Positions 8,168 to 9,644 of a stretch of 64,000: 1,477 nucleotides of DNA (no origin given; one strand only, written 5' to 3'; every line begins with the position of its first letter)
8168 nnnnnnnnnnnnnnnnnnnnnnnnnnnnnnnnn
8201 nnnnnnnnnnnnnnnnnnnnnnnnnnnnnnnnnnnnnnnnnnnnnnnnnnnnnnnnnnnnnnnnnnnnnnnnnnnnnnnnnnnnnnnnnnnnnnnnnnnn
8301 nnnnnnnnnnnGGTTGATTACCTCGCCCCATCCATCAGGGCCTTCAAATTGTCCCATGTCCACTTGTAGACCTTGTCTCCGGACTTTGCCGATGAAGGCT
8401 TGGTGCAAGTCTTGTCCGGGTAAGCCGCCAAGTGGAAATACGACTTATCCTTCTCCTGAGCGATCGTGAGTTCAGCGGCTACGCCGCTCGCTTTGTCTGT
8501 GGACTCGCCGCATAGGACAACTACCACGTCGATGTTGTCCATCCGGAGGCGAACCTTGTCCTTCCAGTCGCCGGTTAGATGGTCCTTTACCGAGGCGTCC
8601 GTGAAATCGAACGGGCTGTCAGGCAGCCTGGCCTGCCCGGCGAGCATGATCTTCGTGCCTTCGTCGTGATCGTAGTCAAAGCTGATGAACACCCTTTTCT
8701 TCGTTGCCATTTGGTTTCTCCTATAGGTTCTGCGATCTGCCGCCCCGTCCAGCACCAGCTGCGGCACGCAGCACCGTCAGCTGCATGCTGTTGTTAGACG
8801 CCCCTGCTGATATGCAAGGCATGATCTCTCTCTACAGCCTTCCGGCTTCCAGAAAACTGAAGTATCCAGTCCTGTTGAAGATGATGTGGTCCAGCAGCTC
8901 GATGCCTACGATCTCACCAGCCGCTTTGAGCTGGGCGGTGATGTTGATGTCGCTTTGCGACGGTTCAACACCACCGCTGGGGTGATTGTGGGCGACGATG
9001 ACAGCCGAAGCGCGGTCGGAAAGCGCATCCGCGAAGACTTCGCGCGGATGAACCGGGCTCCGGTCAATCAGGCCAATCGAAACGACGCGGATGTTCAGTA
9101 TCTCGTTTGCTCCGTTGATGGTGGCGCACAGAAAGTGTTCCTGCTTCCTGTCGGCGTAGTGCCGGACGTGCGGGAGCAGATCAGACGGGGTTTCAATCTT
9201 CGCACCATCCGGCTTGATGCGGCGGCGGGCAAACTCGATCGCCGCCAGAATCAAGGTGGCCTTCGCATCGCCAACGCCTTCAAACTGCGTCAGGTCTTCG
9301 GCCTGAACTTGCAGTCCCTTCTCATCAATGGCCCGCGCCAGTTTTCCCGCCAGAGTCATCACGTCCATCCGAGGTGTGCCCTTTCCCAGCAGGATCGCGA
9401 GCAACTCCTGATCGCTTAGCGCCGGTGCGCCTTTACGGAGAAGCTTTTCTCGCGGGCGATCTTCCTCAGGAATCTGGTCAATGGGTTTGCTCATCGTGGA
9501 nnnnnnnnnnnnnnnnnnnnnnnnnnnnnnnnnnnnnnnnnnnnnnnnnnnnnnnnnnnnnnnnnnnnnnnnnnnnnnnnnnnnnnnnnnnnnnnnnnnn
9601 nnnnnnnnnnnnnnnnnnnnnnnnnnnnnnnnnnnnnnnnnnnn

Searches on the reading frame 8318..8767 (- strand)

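Call 56: search_protein_families(library=pfam, proteins=[window:8318-8767:-], max_evalue=0.00001)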
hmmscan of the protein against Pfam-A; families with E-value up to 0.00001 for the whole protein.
window:8318-8767:- (149 aa): 1 family
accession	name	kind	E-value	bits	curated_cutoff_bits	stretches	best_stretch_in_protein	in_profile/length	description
PF08937.16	ThsB_TIR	-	1.6e-07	32.1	21.2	1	27-109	1-89/100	Thoeris protein ThsB, TIR-like domain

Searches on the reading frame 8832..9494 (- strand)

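Call 56: search_protein_families(library=pfam, proteins=[window:8832-9494:-], max_evalue=0.00001)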
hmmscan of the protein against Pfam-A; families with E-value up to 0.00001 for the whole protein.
window:8832-9494:- (220 aa): 2 families
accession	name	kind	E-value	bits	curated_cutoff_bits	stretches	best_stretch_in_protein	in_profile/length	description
PF04002.20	RadC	-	1.7e-39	134.9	22.1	1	101-217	2-119/121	RadC-like JAB domain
PF20582.4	UPF0758_N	-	2.1e-22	79.4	27.1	1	5-79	1-76/77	UPF0758 N-terminal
